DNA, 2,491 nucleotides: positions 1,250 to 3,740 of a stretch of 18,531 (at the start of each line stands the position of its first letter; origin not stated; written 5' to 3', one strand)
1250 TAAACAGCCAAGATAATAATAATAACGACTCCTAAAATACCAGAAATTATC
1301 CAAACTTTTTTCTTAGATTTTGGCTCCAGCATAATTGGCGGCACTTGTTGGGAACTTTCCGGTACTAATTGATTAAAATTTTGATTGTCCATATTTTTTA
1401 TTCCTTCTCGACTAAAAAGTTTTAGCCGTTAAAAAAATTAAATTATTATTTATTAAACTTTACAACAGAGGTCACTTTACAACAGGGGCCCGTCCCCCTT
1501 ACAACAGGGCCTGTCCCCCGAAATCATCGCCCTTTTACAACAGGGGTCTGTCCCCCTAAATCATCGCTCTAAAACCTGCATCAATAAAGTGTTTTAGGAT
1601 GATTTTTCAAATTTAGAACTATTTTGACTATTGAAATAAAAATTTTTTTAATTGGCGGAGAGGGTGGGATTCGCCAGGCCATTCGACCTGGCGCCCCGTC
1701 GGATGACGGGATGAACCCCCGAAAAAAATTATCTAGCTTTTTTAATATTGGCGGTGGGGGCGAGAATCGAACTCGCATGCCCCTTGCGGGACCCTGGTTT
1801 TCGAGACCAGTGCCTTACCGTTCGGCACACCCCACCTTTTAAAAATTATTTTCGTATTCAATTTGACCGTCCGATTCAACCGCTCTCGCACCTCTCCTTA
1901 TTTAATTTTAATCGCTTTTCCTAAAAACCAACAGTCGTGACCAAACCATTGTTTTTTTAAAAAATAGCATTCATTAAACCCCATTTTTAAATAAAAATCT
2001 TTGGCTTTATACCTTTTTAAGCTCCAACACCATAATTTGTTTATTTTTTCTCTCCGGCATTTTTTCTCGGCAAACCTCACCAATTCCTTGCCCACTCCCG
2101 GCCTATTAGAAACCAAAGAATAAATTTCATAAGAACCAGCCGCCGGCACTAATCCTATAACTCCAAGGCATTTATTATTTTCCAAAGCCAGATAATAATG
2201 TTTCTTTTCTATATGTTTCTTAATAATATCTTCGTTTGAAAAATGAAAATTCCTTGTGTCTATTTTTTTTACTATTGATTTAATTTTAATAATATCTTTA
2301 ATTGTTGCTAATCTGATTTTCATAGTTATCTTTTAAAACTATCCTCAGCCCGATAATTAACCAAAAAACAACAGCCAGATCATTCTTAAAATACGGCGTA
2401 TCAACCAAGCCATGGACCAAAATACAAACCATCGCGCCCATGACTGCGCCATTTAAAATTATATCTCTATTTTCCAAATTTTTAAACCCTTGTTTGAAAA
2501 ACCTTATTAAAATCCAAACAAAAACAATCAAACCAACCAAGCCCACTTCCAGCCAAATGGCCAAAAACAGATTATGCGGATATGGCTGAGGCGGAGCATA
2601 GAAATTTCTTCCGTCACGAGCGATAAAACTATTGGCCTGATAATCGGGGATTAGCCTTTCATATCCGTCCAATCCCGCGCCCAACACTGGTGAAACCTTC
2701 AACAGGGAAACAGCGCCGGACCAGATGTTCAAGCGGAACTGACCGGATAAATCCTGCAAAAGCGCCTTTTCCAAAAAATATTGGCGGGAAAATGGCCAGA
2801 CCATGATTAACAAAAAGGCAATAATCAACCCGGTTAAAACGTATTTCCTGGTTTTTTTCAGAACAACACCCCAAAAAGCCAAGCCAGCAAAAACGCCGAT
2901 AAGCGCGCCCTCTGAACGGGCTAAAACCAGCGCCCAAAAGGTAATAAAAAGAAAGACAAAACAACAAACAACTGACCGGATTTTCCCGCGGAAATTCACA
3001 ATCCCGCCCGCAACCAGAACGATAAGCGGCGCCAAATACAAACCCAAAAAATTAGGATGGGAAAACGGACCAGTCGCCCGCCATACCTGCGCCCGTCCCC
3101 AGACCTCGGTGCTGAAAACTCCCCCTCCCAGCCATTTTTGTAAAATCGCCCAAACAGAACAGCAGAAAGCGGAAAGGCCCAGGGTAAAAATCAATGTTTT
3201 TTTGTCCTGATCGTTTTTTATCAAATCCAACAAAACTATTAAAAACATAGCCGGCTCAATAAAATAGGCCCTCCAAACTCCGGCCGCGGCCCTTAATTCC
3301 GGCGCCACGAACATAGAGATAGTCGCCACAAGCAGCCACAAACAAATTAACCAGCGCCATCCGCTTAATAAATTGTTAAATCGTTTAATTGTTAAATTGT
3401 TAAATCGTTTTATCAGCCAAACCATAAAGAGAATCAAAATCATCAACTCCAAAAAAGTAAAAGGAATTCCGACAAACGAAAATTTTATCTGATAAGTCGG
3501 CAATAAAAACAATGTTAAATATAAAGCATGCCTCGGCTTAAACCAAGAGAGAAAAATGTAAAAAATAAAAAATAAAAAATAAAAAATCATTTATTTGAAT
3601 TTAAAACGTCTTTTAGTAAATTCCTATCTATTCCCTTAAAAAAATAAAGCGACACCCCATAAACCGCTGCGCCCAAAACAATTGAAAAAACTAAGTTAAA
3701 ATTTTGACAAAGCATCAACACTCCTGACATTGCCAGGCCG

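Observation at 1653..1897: An intact tRNA-Ser(CGA) sits between the two halves of a second tRNA-Ser-like gene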

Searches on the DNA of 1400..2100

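Call 6: search_rna_families(source=window, start=1400, end=2100, threshold=evalue, max_evalue=10, show_alignments=6)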
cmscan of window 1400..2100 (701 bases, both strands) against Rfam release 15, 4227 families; matches with E-value up to 10: 5.
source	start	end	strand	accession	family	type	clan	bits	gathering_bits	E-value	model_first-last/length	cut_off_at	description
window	1752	1836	-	RF00005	tRNA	Gene; tRNA;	CL00001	53.9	29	9.4e-11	1-71/71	no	tRNA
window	1933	2001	-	RF02629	RmaA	Gene; sRNA;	-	21.1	57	0.42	1-113/113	no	Regulator of motility and amylovoran A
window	1556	1643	+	RF02106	DLEU2_2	Gene; lncRNA;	-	19.1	45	8.4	1-90/90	no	Deleted in lymphocytic leukemia 2 conserved region 2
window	1542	1564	+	RF01785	blv_FSE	Cis-reg; frameshift_element;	-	15.5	34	4.8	1-27/27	no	ribosomal frameshift site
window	1568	1715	+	RF02604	BASRCI153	Gene; sRNA;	-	10.5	137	6.8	1-214/214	no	Brucella sRNA CI153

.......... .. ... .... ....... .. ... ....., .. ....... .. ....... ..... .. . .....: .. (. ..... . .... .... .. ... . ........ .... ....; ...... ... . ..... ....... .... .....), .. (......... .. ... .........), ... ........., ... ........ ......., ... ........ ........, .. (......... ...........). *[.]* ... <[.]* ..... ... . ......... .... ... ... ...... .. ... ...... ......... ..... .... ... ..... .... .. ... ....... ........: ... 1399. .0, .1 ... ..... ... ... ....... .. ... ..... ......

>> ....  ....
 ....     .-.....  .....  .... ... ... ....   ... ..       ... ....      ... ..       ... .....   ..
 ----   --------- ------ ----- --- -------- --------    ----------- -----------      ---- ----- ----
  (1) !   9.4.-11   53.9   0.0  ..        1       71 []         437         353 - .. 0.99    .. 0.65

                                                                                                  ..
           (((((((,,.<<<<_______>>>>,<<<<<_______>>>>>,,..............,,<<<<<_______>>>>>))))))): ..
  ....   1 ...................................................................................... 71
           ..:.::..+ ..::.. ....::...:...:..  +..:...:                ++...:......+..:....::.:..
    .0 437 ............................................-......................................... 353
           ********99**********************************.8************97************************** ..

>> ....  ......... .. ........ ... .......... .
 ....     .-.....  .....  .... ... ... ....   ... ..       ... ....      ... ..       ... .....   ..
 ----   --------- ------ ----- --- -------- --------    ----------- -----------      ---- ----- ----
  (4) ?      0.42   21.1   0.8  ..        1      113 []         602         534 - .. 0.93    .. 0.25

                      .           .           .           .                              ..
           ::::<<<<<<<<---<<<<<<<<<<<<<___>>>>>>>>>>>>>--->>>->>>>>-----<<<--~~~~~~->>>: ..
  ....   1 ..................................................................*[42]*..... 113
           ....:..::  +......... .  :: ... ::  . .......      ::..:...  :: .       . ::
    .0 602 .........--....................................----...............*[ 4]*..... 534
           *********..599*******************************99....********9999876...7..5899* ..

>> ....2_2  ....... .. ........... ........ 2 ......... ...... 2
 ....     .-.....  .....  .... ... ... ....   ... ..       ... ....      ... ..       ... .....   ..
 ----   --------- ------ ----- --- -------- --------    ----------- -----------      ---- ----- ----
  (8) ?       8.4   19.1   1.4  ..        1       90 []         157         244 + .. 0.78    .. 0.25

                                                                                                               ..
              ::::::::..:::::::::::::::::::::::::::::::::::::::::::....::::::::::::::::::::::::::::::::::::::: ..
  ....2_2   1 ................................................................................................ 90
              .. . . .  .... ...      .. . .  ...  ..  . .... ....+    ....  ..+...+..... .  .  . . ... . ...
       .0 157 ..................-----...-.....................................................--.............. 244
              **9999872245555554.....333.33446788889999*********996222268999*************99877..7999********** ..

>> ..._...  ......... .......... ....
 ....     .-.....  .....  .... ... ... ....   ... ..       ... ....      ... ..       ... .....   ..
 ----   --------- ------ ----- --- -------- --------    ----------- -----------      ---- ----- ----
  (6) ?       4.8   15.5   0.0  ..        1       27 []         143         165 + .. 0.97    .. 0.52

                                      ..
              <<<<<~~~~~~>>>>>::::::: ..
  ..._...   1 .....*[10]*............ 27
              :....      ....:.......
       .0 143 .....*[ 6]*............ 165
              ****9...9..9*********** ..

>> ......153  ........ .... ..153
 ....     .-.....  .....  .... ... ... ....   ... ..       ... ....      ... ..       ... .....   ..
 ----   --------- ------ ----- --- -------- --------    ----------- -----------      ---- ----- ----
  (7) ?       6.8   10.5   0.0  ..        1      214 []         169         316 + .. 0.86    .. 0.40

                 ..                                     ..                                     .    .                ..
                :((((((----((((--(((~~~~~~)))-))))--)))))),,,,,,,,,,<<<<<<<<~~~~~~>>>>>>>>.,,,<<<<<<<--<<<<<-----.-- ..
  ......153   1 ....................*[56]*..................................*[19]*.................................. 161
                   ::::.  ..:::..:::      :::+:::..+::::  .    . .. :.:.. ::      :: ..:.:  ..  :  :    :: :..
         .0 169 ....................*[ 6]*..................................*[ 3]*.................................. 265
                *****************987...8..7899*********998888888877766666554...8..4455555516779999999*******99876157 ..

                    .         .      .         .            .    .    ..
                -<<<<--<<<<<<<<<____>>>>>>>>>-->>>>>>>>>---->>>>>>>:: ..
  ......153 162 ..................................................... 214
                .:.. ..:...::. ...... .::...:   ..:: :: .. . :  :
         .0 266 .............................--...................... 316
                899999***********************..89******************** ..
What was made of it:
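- On Intron-containing or split tRNA: No intron family matched in 1400..2100 at E up to 10 (call 6).
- Closest known: Split, permuted or intron-containing tRNA genes. Different: No intron model matches (call 6).
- Tried and rejected: Nothing relevant matched besides the inner tRNA (call 6).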

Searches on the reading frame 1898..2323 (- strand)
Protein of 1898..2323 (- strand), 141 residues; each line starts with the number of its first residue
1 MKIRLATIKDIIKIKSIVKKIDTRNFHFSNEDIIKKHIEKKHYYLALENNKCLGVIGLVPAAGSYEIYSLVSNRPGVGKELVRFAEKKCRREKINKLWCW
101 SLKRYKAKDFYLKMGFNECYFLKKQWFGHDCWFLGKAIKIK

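Call 8: search_protein_families(library=pfam, proteins=[window:1898-2323:-])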
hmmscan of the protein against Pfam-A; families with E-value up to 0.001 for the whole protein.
window:1898-2323:- (141 aa): 3 families
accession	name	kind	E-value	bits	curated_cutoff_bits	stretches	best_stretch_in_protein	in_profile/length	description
PF00583.31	Acetyltransf_1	-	7.9e-08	33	20.7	1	33-116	23-116/116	Acetyltransferase (GNAT) family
PF13508.13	Acetyltransf_7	-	2.8e-07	31.3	27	1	40-117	2-83/84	Acetyltransferase (GNAT) domain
PF13673.13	Acetyltransf_10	-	4.5e-07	30.3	23.6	1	25-119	12-110/128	Acetyltransferase (GNAT) domain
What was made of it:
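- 1898..2323 (-): GNAT acetyltransferase gene; the conserved left anchor used to find orthologous loci (not part of the element). Pfam PF00583 (call 8).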

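Call 10: find_encoding_contigs(protein=window:1898-2323:-, flank=6000, max_places=10)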
Protein window:1898-2323:- (141 aa): 9 contigs read that carry it; 8 places shown.
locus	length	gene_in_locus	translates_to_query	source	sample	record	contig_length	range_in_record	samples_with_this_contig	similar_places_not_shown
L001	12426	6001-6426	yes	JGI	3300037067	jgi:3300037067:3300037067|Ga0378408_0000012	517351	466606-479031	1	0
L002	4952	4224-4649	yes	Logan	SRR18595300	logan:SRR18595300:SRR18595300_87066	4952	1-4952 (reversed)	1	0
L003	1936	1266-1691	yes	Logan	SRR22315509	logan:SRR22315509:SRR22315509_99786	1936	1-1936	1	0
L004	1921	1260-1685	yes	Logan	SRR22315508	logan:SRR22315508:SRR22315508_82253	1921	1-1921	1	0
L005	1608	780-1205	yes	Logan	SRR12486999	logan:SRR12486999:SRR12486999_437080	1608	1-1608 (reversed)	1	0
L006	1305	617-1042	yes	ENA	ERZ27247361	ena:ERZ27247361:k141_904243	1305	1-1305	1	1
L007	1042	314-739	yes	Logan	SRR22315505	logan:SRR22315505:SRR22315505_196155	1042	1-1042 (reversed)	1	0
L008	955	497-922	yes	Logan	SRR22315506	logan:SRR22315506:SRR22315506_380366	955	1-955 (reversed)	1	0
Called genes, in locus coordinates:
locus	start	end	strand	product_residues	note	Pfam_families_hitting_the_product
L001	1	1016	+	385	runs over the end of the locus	PF22025:ThiI_fer, PF02926:THUMP, PF02568:ThiI, PF06508:QueC (faint)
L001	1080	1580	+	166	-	-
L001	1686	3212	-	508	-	PF08486:SpoIID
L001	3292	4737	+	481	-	PF01943:Polysacc_synt, PF13440:Polysacc_synt_3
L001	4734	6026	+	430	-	PF04932:Wzy_C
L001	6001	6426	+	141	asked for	PF00583:Acetyltransf_1, PF13673:Acetyltransf_10 (weak), PF13508:Acetyltransf_7 (weak)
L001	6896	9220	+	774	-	PF11369:DUF3160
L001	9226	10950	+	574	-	PF09587:PGA_cap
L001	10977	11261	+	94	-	-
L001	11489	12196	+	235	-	PF03703:bPH_2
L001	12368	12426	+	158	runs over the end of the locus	-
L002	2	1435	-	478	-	?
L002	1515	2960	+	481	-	PF01943:Polysacc_synt, PF13440:Polysacc_synt_3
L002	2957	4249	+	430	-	PF04932:Wzy_C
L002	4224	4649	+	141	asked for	PF00583:Acetyltransf_1, PF13673:Acetyltransf_10 (weak), PF13508:Acetyltransf_7 (weak)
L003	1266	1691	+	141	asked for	PF00583:Acetyltransf_1, PF13673:Acetyltransf_10 (weak), PF13508:Acetyltransf_7 (weak)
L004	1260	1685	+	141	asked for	PF00583:Acetyltransf_1, PF13673:Acetyltransf_10 (weak), PF13508:Acetyltransf_7 (weak)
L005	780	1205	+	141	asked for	PF00583:Acetyltransf_1, PF13673:Acetyltransf_10 (weak), PF13508:Acetyltransf_7 (weak)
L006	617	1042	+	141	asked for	PF00583:Acetyltransf_1, PF13673:Acetyltransf_10 (weak), PF13508:Acetyltransf_7 (weak)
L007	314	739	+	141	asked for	PF00583:Acetyltransf_1, PF13673:Acetyltransf_10 (weak), PF13508:Acetyltransf_7 (weak)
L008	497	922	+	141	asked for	PF00583:Acetyltransf_1, PF13673:Acetyltransf_10 (weak), PF13508:Acetyltransf_7 (weak)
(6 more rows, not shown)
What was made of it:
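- Several Logan contigs end inside or just after the locus (call 10), as happens at repeats.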

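Call 13: find_homologous_proteins(query=window:1898-2323:-, max_evalue=0.00001)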
Query window:1898-2323:- (141 aa): 4 proteins with E <= 0.00001 among 25 candidates.
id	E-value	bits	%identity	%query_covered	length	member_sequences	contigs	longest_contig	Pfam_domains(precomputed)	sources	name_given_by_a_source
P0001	4.4e-77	275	86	99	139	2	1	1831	PF13673.14,PF13508.14,PF00583.32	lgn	-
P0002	7.1e-76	271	82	100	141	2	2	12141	PF13508.14,PF00583.32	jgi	-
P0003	3.6e-71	256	100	83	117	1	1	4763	PF13673.14,PF13508.14,PF00583.32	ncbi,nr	ncbi:MAG: GNAT family N-acetyltransferase, partial [Patescibacteria group bacterium]|nr:GNAT family 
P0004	9.1e-27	112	46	98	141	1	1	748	PF13673.14,PF13508.14,PF00583.32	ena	-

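Call 14: find_encoding_contigs(protein=P0001, flank=6000)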
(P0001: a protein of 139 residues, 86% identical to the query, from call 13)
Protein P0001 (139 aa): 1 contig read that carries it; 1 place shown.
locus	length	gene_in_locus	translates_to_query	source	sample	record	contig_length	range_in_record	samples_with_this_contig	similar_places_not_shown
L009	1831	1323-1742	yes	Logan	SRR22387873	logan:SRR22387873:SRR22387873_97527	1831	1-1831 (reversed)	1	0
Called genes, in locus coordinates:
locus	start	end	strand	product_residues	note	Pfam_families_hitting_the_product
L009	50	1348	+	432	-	PF04932:Wzy_C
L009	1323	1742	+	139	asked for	PF13673:Acetyltransf_10 (weak), PF00583:Acetyltransf_1 (weak), PF13508:Acetyltransf_7 (weak)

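Call 15: find_encoding_contigs(protein=P0002, flank=8000)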
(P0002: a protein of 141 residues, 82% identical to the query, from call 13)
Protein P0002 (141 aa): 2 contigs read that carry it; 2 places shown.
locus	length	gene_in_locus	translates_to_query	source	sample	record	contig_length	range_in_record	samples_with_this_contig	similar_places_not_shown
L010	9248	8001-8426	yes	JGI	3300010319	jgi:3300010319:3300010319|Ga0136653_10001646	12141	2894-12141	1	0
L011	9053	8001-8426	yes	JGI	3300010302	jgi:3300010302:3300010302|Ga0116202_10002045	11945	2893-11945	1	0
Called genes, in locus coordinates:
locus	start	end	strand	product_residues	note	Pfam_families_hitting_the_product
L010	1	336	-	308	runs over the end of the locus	PF07992:Pyr_redox_2, PF13738:Pyr_redox_3, PF00070:Pyr_redox (weak)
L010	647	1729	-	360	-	PF18152:DAHP_snth_FXD, PF00793:DAHP_synth_1, PF03102:NeuB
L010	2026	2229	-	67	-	-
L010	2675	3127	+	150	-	PF01258:zf-dskA_traR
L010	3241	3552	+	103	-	PF01258:zf-dskA_traR (faint)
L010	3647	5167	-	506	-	PF08486:SpoIID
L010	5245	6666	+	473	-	PF01943:Polysacc_synt, PF13440:Polysacc_synt_3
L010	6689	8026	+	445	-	PF04932:Wzy_C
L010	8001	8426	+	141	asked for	PF00583:Acetyltransf_1 (weak), PF13508:Acetyltransf_7 (faint)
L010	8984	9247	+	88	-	?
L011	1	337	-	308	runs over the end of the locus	PF07992:Pyr_redox_2, PF13738:Pyr_redox_3, PF00070:Pyr_redox (weak)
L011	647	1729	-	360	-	PF18152:DAHP_snth_FXD, PF00793:DAHP_synth_1, PF03102:NeuB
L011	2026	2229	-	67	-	-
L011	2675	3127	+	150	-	PF01258:zf-dskA_traR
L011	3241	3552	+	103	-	PF01258:zf-dskA_traR (faint)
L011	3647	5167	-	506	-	PF08486:SpoIID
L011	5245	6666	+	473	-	PF01943:Polysacc_synt, PF13440:Polysacc_synt_3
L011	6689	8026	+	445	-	PF04932:Wzy_C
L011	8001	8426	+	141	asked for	PF00583:Acetyltransf_1 (weak), PF13508:Acetyltransf_7 (faint)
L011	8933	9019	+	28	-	-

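Call 16: find_encoding_contigs(protein=P0004, flank=6000)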
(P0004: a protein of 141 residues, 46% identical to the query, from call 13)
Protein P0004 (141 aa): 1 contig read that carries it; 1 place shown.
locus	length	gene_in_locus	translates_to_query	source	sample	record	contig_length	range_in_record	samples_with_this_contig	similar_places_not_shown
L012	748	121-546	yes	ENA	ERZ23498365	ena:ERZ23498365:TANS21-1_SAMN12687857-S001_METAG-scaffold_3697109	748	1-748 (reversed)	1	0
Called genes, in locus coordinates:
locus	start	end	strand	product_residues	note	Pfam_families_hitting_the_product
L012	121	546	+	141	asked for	PF00583:Acetyltransf_1, PF13673:Acetyltransf_10 (weak), PF13508:Acetyltransf_7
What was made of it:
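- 1898..2323 (-): Homologues at 82-86% identity brought in L009 and L010/L011 (calls 13-16).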

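Call 48: find_homologous_proteins(query=L001:6896-9220:+, max_evalue=1e-30)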
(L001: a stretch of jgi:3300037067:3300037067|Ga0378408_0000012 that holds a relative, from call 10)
Query L001:6896-9220:+ (774 aa): 4471 proteins with E <= 1e-30 among 8000 candidates; the best 120 are listed.
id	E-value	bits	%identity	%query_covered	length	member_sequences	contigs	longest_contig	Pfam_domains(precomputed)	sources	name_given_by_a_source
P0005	0.0e+0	1759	99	100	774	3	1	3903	PF11369.14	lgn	-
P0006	0.0e+0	1575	88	100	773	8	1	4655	PF11369.14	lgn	-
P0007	0.0e+0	1557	87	100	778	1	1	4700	PF11369.14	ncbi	-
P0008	0.0e+0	1550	87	100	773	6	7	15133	PF11369.14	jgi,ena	-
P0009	0.0e+0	1548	86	100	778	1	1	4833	PF11369.14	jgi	jgi:hypothetical protein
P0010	0.0e+0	1536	86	100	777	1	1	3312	PF11369.14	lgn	-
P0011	0.0e+0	1534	84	100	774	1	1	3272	PF11369.14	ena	-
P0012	0.0e+0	1534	85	100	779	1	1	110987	PF11369.14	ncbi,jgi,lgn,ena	-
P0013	0.0e+0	1534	85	100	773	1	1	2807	PF11369.14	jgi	-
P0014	0.0e+0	1528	86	100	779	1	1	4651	PF11369.14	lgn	-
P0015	0.0e+0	1522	85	100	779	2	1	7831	PF11369.14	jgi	-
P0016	0.0e+0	1522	85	100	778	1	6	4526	PF11369.14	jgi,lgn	jgi:hypothetical protein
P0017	0.0e+0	1521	84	100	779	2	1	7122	PF11369.14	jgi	jgi:hypothetical protein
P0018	0.0e+0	1518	84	100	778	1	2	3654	PF11369.14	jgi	-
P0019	0.0e+0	1517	84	100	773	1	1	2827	PF11369.14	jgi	jgi:hypothetical protein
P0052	0.0e+0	1490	82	100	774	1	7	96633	PF11369.14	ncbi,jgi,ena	-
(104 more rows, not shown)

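Call 49: find_encoding_contigs(protein=P0008, flank=3000, max_places=4)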
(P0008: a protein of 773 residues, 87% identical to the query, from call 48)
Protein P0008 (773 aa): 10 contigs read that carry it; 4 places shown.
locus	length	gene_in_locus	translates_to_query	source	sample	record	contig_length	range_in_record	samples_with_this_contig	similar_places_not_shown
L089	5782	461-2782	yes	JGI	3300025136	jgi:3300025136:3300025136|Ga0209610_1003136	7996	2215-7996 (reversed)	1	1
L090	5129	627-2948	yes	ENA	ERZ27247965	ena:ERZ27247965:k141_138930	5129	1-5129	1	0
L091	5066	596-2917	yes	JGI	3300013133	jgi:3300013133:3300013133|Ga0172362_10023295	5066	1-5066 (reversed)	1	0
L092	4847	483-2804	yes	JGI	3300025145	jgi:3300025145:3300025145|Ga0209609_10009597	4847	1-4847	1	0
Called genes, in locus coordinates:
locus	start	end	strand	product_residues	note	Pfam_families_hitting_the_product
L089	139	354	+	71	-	PF13560:HTH_31, PF12844:HTH_19, PF01381:HTH_3, PF13443:HTH_26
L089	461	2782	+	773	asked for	PF11369:DUF3160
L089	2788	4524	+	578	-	PF09587:PGA_cap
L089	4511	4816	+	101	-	-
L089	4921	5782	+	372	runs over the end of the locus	PF04313:HSDR_N (faint)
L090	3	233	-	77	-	?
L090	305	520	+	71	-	PF13560:HTH_31, PF12844:HTH_19, PF01381:HTH_3, PF13443:HTH_26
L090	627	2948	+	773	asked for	PF11369:DUF3160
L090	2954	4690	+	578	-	PF09587:PGA_cap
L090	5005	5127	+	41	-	?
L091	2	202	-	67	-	?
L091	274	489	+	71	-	PF13560:HTH_31, PF12844:HTH_19, PF01381:HTH_3, PF13443:HTH_26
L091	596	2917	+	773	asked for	PF11369:DUF3160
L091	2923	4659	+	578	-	PF09587:PGA_cap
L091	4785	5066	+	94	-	?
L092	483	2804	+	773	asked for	PF11369:DUF3160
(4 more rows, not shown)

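Call 50: find_encoding_contigs(protein=P0012, flank=3000, max_places=2)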
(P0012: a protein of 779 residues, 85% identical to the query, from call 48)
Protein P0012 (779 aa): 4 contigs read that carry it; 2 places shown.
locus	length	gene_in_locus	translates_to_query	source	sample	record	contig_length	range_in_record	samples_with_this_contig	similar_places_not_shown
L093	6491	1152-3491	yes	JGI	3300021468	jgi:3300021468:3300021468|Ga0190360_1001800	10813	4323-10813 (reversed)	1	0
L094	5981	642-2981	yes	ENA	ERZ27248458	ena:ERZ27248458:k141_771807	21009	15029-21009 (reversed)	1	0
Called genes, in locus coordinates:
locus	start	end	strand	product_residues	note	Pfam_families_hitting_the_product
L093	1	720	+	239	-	?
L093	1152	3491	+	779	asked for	PF11369:DUF3160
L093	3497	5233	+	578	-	PF09587:PGA_cap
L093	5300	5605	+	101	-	-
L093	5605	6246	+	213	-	PF01420:Methylase_S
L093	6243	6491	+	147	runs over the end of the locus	-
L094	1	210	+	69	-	?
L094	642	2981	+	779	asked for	PF11369:DUF3160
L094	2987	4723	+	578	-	PF09587:PGA_cap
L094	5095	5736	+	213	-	PF01420:Methylase_S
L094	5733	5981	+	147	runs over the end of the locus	-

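Call 51: find_encoding_contigs(protein=P0052, flank=3000, max_places=3)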
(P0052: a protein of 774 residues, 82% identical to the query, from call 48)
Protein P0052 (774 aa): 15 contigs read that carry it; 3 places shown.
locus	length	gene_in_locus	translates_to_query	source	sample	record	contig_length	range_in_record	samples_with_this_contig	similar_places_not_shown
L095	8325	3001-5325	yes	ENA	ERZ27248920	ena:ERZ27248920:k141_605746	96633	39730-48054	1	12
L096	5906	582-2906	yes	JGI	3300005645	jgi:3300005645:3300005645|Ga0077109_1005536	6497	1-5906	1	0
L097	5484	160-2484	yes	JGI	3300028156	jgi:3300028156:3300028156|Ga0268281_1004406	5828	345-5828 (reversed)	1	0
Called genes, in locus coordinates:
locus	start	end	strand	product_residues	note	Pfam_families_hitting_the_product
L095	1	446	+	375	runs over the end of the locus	PF13439:Glyco_transf_4 (weak), PF00534:Glycos_transf_1, PF13692:Glyco_trans_1_4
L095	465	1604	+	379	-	PF13439:Glyco_transf_4, PF00534:Glycos_transf_1, PF13692:Glyco_trans_1_4, PF20706:GT4-conflict (weak)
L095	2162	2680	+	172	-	PF01931:NTPase_I-T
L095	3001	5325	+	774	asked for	PF11369:DUF3160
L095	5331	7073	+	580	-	PF09587:PGA_cap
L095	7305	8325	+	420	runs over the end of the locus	PF08529:NusA_N, PF13184:KH_NusA_1st, PF26594:KH_NusA_2nd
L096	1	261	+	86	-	?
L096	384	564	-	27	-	-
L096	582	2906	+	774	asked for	PF11369:DUF3160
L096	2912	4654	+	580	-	PF09587:PGA_cap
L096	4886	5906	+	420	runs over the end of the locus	PF08529:NusA_N, PF13184:KH_NusA_1st, PF26594:KH_NusA_2nd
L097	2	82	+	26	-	?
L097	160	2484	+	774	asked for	PF11369:DUF3160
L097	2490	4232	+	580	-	PF09587:PGA_cap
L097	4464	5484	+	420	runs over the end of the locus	PF08529:NusA_N, PF13184:KH_NusA_1st, PF26594:KH_NusA_2nd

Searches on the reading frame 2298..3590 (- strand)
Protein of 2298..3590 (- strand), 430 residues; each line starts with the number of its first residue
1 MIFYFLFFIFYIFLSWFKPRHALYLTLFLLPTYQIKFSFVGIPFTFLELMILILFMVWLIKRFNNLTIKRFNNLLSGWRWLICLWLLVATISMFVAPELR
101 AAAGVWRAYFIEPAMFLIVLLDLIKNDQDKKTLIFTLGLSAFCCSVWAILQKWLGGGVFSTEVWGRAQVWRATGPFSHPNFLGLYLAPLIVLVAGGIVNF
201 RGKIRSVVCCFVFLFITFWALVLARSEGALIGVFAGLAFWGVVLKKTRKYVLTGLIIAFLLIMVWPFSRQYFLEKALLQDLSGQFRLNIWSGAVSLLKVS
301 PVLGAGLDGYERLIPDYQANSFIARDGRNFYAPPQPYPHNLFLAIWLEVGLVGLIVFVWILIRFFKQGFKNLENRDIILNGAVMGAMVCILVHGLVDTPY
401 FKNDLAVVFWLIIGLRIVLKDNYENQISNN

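Call 8: search_protein_families(library=pfam, proteins=[window:2298-3590:-])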
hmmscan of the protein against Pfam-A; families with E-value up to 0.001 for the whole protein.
window:2298-3590:- (430 aa): 1 family
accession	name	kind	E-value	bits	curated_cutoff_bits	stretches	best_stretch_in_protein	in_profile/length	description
PF04932.20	Wzy_C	-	1.5e-19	70.7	31.7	1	213-358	2-149/149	O-Antigen ligase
